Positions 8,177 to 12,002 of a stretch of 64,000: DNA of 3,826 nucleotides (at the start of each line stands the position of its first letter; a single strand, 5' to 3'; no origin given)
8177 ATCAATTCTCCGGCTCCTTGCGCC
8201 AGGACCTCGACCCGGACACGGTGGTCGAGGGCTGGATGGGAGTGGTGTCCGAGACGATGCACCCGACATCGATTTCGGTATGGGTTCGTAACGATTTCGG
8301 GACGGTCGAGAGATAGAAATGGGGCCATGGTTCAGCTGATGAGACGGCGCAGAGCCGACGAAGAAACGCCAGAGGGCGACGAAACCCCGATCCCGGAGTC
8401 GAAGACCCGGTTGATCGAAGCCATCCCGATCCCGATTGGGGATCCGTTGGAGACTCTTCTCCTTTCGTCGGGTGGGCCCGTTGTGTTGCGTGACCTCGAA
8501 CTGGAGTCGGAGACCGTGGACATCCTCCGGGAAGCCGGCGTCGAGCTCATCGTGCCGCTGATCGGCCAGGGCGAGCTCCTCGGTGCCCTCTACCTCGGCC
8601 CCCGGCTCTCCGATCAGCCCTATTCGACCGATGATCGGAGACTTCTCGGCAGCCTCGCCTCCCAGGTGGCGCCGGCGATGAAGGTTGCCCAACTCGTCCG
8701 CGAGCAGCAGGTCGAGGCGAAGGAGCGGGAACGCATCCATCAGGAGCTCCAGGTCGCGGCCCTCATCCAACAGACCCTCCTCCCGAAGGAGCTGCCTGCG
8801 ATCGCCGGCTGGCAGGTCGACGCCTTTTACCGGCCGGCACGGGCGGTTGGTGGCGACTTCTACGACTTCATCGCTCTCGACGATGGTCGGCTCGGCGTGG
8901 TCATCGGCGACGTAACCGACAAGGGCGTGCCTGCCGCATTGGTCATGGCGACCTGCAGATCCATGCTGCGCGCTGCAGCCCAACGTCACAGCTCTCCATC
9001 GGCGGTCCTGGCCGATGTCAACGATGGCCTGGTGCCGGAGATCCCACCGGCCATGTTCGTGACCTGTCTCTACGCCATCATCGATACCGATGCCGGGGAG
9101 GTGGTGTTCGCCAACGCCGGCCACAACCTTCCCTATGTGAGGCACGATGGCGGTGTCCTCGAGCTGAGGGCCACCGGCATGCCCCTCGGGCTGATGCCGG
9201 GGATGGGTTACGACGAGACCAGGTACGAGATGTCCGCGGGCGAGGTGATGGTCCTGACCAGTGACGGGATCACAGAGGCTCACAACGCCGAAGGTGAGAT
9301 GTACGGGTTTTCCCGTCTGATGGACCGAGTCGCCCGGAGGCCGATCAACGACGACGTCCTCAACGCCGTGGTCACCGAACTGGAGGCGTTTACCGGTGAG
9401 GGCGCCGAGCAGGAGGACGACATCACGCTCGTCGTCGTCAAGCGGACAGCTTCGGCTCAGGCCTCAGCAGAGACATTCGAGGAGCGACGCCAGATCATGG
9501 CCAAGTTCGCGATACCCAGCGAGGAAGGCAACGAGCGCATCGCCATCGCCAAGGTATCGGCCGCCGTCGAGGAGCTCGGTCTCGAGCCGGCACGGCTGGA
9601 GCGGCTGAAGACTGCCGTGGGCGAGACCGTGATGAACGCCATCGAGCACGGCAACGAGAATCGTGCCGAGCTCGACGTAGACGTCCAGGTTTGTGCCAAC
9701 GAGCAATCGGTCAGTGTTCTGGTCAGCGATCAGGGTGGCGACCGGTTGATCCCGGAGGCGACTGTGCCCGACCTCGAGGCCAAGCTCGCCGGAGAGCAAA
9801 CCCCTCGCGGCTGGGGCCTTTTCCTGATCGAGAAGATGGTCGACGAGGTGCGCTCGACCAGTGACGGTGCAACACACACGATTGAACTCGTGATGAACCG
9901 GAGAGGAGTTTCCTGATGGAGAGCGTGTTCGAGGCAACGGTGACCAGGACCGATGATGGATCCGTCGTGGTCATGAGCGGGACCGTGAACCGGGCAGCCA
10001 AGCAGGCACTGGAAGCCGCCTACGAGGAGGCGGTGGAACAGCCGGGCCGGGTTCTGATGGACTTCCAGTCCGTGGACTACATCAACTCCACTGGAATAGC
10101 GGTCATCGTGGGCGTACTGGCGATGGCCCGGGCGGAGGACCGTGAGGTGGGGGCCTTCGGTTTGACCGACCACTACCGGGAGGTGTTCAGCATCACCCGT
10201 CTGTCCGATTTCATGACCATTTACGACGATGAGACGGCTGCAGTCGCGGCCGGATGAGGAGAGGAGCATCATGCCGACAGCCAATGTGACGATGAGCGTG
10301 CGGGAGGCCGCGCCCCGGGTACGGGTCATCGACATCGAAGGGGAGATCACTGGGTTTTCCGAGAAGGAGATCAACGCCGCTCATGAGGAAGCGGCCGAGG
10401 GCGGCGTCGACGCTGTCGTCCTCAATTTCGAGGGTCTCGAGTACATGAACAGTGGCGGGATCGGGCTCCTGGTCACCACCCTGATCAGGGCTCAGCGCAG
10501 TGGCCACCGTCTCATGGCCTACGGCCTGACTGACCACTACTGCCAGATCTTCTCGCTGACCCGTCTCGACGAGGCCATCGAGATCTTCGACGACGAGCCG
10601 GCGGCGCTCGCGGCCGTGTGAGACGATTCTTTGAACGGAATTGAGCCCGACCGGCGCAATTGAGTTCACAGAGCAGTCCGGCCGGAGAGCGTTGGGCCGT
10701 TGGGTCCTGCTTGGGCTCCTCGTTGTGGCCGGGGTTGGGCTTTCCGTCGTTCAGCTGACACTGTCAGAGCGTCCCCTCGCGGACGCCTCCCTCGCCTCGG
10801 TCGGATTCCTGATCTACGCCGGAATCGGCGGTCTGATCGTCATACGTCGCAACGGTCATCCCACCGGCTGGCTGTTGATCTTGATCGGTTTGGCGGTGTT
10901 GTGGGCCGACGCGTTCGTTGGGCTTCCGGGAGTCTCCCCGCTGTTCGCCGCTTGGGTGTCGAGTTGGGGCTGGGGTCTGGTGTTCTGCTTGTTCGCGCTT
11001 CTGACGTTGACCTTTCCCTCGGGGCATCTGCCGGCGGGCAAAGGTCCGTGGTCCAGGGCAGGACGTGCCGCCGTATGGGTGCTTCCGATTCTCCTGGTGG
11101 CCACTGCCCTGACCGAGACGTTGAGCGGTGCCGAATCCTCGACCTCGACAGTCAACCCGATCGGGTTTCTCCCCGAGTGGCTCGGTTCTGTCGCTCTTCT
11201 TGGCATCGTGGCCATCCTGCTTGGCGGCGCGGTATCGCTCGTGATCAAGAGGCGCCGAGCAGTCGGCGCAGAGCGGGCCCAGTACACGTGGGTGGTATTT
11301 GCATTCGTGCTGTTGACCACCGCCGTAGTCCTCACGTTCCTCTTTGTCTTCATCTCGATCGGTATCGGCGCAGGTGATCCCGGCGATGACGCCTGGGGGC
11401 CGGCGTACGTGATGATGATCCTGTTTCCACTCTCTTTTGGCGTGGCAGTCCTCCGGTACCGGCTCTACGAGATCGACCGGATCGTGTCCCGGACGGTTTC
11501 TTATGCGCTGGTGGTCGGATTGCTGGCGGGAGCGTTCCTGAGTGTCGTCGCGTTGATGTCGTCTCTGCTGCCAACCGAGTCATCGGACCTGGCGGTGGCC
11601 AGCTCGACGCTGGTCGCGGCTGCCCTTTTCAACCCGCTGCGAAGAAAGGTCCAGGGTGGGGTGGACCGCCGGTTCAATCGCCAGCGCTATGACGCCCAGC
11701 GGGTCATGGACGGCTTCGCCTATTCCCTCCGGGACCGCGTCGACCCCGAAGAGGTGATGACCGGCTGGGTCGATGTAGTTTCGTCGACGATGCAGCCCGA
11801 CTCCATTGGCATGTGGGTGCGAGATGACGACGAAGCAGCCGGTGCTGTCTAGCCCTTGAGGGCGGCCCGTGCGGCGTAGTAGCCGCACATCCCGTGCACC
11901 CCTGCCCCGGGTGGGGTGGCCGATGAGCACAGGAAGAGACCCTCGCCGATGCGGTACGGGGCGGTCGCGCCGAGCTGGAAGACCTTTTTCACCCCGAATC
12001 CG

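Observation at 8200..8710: A GAF-like domain appears split between the array proteins (first helix and strand) and the N-terminus of the phosphatase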

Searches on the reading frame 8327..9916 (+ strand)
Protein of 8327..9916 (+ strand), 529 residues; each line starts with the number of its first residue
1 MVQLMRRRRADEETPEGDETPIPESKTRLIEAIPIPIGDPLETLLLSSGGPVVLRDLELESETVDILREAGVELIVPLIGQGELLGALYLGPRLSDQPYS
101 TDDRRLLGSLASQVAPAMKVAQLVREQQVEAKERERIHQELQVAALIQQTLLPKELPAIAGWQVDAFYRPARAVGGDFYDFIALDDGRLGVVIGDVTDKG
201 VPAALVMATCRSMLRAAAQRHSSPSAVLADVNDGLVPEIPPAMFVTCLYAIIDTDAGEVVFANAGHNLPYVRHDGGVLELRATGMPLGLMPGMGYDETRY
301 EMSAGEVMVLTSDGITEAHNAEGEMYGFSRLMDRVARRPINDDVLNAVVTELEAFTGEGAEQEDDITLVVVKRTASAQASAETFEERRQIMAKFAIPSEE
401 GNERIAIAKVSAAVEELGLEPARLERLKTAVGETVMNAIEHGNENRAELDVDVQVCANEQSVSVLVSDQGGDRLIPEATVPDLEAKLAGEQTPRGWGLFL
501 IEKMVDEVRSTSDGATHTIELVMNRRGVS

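Call 3: search_protein_families(library=pfam, proteins=[window:8327-9916:+], max_evalue=0.1)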
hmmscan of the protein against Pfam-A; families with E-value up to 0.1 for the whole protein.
window:8327-9916:+ (529 aa): 7 families
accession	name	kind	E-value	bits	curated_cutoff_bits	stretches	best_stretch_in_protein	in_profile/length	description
PF07228.17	SpoIIE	-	2.8e-52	177.9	25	1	185-373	1-191/192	Stage II sporulation protein E (SpoIIE)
PF13581.12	HATPase_c_2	-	1e-18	68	27.4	1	400-521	5-125/127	Histidine kinase-like ATPase domain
PF01590.32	GAF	-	1.6e-07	32.3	22.4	1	30-117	44-132/133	GAF domain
PF13185.12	GAF_2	-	3.8e-07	30.8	28.6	1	49-118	64-135/136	GAF domain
PF13492.12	GAF_3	-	4.8e-05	24.2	27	1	27-118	44-127/129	GAF domain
PF02518.31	HATPase_c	-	0.00075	20.4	26.4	1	425-507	4-86/111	Histidine kinase-, DNA gyrase B-, and HSP90-like ATPase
PF06018.20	CodY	-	0.037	14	29.5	1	69-136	106-168/177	CodY GAF-like domain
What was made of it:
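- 8327..9916 (+): Phosphatase-kinase fusion (529 aa): disordered N-terminal tail, GAF lacking its N-terminal part, coiled-coil linker, SpoIIE/PPM domain, HATPase_c_2 domain. Pfam: SpoIIE 177.9 bits (aa 185-373), HATPase_c_2 68 bits (aa 400-521), GAF at profile positions 44-132 only (call 3).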

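Call 4: search_protein_families(library=ncbifam, proteins=[window:8327-9916:+], max_evalue=0.1)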
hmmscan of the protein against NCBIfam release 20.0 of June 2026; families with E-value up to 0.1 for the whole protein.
window:8327-9916:+ (529 aa): 13 families
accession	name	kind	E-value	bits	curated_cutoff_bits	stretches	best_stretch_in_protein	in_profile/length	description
NF038263.1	prot_phos_SiaA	equivalog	3.9e-17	62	700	1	127-370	401-654/658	biofilm regulation protein phosphatase SiaA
NF045505.1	RR_RssB_Pseudo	equivalog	1.2e-15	57.5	700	1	139-373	153-391/394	two-component system response regulator RssB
TIGR02865.1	spore_II_E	equivalog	1.8e-14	52.8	490.8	1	173-372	565-762/764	stage II sporulation protein E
TIGR01925.2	spIIAB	equivalog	2.9e-13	49.9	135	1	393-517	4-127/137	anti-sigma F factor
NF003144.0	PRK04069.1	equivalog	2.8e-09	36.6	145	1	407-515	23-134/161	anti-sigma B factor RsbW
NF041045.1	RsbA_anti_sig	subfamily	5.4e-09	35.7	210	1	392-523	184-302/303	anti-sigma factor RsbA family regulatory protein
TIGR01924.1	rsbW_low_gc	equivalog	3.4e-08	33.1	155.05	1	406-514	22-133/159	anti-sigma B factor RsbW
NF040691.1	MtrAB_MtrB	equivalog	0.004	16.2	450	1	420-470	384-427/507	MtrAB system histidine kinase MtrB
TIGR02916.1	PEP_his_kin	equivalog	0.0043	15.7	300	0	67-135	405-473/679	XrtA/PEP-CTERM system histidine kinase PrsK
NF008298.1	PRK11086.1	subfamily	0.0078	14.7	520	1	421-510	418-505/529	DcuS/MalK family sensor histidine kinase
TIGR02787.1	codY_Gpos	equivalog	0.015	14.5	267.2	1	68-146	104-177/251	GTP-sensing pleiotropic transcriptional regulator CodY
TIGR04400.1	RK_trnsloc_Pase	equivalog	0.023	13.8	200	1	125-195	113-183/358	Arg-Lys translocation region protein phosphatase RktP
TIGR02966.1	phoR_proteo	equivalog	0.079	12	334.2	0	423-470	226-270/333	phosphate regulon sensor histidine kinase PhoR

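Call 6: find_homologous_proteins(query=window:8327-9916:+, max_evalue=1e-10)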
Query window:8327-9916:+ (529 aa): 8000 proteins with E <= 1e-10 among 8000 candidates; the best 120 are listed.
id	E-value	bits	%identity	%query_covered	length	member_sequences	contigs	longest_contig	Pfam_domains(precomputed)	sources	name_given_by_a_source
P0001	0.0e+0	1081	94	100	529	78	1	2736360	PF13185.13,PF01590.33,PF13581.13,PF07228.18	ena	-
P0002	0.0e+0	1057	92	100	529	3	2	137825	PF13185.13,PF01590.33,PF13581.13,PF13492.13,PF07228.18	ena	-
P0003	0.0e+0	1055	92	100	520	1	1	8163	PF13185.13,PF01590.33,PF13581.13,PF07228.18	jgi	jgi:serine phosphatase RsbU (regulator of sigma subunit)/anti-sigma regulatory factor (Ser/Thr prote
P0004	0.0e+0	1039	90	100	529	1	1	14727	PF13185.13,PF01590.33,PF13581.13,PF07228.18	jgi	jgi:serine phosphatase RsbU (regulator of sigma subunit)/anti-sigma regulatory factor (Ser/Thr prote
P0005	1.4e-289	979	88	95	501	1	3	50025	PF13185.13,PF01590.33,PF13581.13,PF02518.32,PF07228.18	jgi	jgi:serine phosphatase RsbU (regulator of sigma subunit)/anti-sigma regulatory factor (Ser/Thr prote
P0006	5.1e-289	977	88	95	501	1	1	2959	PF13185.13,PF01590.33,PF13581.13,PF02518.32,PF07228.18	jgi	jgi:serine phosphatase RsbU (regulator of sigma subunit)/anti-sigma regulatory factor (Ser/Thr prote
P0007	1.3e-288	976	88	95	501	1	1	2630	PF13185.13,PF01590.33,PF13581.13,PF02518.32,PF07228.18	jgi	jgi:serine phosphatase RsbU (regulator of sigma subunit)/anti-sigma regulatory factor (Ser/Thr prote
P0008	5.5e-288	974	85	100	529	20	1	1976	PF13185.13,PF01590.33,PF13581.13,PF13492.13,PF07228.18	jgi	jgi:serine phosphatase RsbU (regulator of sigma subunit)/anti-sigma regulatory factor (Ser/Thr prote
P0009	9.7e-287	970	84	100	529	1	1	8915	PF13185.13,PF01590.33,PF13581.13,PF07228.18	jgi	jgi:serine phosphatase RsbU (regulator of sigma subunit)/anti-sigma regulatory factor (Ser/Thr prote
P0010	1.1e-286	969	84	100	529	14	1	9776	PF13185.13,PF01590.33,PF13581.13,PF13492.13,PF07228.18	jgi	jgi:serine phosphatase RsbU (regulator of sigma subunit)/anti-sigma regulatory factor (Ser/Thr prote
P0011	1.8e-286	969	84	100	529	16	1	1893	PF13185.13,PF01590.33,PF13581.13,PF13492.13,PF07228.18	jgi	jgi:serine phosphatase RsbU (regulator of sigma subunit)/anti-sigma regulatory factor (Ser/Thr prote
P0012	4.2e-285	964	83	100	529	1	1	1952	PF13185.13,PF01590.33,PF13581.13,PF13492.13,PF07228.18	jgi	jgi:serine phosphatase RsbU (regulator of sigma subunit)/anti-sigma regulatory factor (Ser/Thr prote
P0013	4.7e-283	957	83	100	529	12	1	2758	PF13185.13,PF01590.33,PF13581.13,PF13492.13,PF07228.18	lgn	-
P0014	7.4e-283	957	83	100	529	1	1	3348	PF13185.13,PF01590.33,PF13581.13,PF13492.13,PF07228.18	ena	-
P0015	5.1e-278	941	81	100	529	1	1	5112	PF13185.13,PF01590.33,PF13581.13,PF07228.18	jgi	jgi:serine phosphatase RsbU (regulator of sigma subunit)/anti-sigma regulatory factor (Ser/Thr prote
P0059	2.9e-245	833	73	100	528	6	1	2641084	PF13185.13,PF01590.33,PF13581.13,PF13492.13,PF07228.18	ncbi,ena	-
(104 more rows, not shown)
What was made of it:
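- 8327..9916 (+): Its 120 best homologues are 499-558 aa, mostly about 529 (call 6).
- All 120 listed homologues are 499-558 aa (call 6).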

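Call 8: find_encoding_contigs(protein=P0001, flank=10000, max_places=2)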
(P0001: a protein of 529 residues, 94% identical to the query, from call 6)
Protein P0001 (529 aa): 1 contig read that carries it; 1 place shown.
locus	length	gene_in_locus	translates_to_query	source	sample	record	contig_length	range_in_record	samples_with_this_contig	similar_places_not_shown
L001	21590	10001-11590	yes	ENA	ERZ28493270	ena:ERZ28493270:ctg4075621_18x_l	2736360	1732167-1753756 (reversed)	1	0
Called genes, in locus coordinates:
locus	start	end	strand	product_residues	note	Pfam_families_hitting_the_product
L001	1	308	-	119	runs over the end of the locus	-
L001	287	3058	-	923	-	PF14559:TPR_19 (faint), PF03704:BTAD, PF00515:TPR_1 (faint), PF07719:TPR_2 (faint), PF13181:TPR_8 (faint), PF13432:TPR_16 (faint), PF13191:AAA_16, PF13424:TPR_12 (weak)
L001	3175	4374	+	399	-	-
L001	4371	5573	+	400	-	-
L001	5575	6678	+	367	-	-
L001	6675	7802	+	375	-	-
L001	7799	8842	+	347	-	-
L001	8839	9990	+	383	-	-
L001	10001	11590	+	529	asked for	PF01590:GAF (weak), PF13185:GAF_2 (weak), PF07228:SpoIIE, PF13581:HATPase_c_2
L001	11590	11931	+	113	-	PF01740:STAS, PF13466:STAS_2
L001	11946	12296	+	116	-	PF01740:STAS, PF13466:STAS_2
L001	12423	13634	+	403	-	-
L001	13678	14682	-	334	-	-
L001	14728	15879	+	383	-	-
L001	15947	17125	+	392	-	-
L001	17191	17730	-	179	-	-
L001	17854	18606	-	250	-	PF08239:SH3_3 (weak)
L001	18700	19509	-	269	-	PF00378:ECH_1, PF16113:ECH_2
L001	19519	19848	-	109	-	PF04993:TfoX_N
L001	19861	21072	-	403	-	PF12679:ABC2_membrane_2, PF12698:ABC2_membrane_3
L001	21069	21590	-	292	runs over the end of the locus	PF00005:ABC_tran, PF13304:AAA_21, PF13732:DrrA1-3_C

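Call 9: find_encoding_contigs(protein=P0059, flank=10000, max_places=2)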
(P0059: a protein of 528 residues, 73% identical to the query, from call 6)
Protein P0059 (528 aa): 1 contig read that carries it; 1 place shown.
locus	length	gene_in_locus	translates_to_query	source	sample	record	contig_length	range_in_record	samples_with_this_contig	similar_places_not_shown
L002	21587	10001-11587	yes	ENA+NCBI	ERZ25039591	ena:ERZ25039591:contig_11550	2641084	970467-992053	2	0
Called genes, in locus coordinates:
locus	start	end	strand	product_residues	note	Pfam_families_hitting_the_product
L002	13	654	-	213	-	PF00072:Response_reg, PF08281:Sigma70_r4_2, PF00196:GerE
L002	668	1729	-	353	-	-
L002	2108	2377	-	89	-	-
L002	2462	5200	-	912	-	PF03704:BTAD, PF00515:TPR_1 (faint), PF07719:TPR_2 (faint), PF13181:TPR_8 (faint), PF13191:AAA_16, PF13424:TPR_12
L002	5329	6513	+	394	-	-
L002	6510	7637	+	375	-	-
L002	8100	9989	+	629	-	-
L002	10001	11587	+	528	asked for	PF01590:GAF (weak), PF13185:GAF_2 (weak), PF13492:GAF_3 (faint), PF07228:SpoIIE, PF13581:HATPase_c_2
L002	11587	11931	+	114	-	PF01740:STAS, PF13466:STAS_2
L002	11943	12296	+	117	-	PF13466:STAS_2, PF01740:STAS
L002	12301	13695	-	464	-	PF00890:FAD_binding_2 (weak), PF01266:DAO, PF01593:Amino_oxidase (faint), PF01946:Thi4 (weak), PF03486:HI0933_like (faint), PF07992:Pyr_redox_2 (faint), PF12831:FAD_oxidored, PF13450:NAD_binding_8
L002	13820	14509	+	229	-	-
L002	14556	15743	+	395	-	-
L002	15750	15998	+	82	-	PF00106:adh_short (weak)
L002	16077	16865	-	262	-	PF08239:SH3_3 (faint)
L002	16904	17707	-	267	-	PF00378:ECH_1, PF16113:ECH_2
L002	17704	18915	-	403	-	PF12679:ABC2_membrane_2, PF12698:ABC2_membrane_3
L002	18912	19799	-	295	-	PF00005:ABC_tran, PF13304:AAA_21, PF13732:DrrA1-3_C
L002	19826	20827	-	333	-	PF01966:HD, PF13286:HD_assoc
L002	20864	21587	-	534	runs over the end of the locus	-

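Call 24: predict_structure(protein=window:8327-9916:+)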
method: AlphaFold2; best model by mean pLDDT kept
length: 529 residues; sequences in the alignment: 1
mean_pLDDT: 35.1   pTM: 0.22
mean pLDDT of the five models: 35.1, 34.5, 33.7, 33.6, 29.5
residues with pLDDT >= 90: 0; 70-90: 0; 50-70: 8; < 50: 521
segments of 3 or more residues with pLDDT < 50: 1-414, 416-419, 421-428, 430-432, 437-502, 508-529
pLDDT, mean of each block of 10 residues (from residue 1): 24 33 30 27 29 33 41 31 34 36 36 35 38 40 33 31 28 30 33 34 40 47 45 44 34 31 31 27 26 26 28 31 31 27 33 32 24 27 36 33 42 45 47 48 40 42 43 41 42 41 47 41 30
secondary structure, 60 per line:
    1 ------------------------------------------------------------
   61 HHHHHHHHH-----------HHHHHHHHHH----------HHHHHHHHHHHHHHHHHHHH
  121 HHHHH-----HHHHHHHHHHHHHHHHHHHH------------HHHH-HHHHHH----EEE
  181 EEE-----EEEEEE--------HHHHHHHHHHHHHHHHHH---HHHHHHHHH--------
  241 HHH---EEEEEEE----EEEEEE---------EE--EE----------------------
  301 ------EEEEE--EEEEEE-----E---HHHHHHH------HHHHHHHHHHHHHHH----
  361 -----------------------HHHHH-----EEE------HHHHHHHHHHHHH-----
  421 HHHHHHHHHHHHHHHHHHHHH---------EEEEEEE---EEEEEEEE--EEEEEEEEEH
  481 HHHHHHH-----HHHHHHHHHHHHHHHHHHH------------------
elements in order: H61-69 H81-90 H101-125 H131-150 H163-166 H168-173 E178-183 E189-194 H203-220 H224-232 E247-253 E258-263 E307-311 E314-319 H329-335 H342-356 H384-388 E394-396 H403-415 H421-441 E451-457 E461-468 E471-479 H480-487 H493-511
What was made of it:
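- Tried and rejected: The result was useless (mean pLDDT 35, call 24).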

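Call 95: search_protein_families(library=pfam, proteins=[L001:2600-3058:-, L002:4742-5200:-], max_evalue=1)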
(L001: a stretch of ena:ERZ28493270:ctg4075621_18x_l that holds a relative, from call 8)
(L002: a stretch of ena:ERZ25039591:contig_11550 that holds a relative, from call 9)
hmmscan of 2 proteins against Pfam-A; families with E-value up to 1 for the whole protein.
L001:2600-3058:- (153 aa): 0 families

L002:4742-5200:- (153 aa): 0 families
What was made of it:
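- Tried and rejected: None was detected (call 95).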

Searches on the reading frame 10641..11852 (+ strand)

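Call 3: search_protein_families(library=pfam, proteins=[window:10641-11852:+], max_evalue=0.1)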
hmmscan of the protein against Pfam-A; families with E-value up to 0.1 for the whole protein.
window:10641-11852:+ (403 aa): 1 family
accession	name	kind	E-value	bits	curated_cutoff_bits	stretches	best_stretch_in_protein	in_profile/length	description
PF07850.20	Renin_r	-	0.027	14.9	27.8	0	218-251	34-66/79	Renin receptor-like transmembrane spanning segment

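Call 4: search_protein_families(library=ncbifam, proteins=[window:10641-11852:+], max_evalue=0.1)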
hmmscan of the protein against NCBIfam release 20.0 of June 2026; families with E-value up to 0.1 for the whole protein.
window:10641-11852:+ (403 aa): 2 families
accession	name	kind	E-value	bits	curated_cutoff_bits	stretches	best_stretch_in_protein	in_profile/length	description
TIGR02916.1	PEP_his_kin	equivalog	0.0048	15.5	300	1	50-399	4-350/679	XrtA/PEP-CTERM system histidine kinase PrsK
NF047440.1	LA3751_2_3_fam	subfamily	0.093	11.5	200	0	229-300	311-381/460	LA_3751/LA_3752 family putative glycosyltransferase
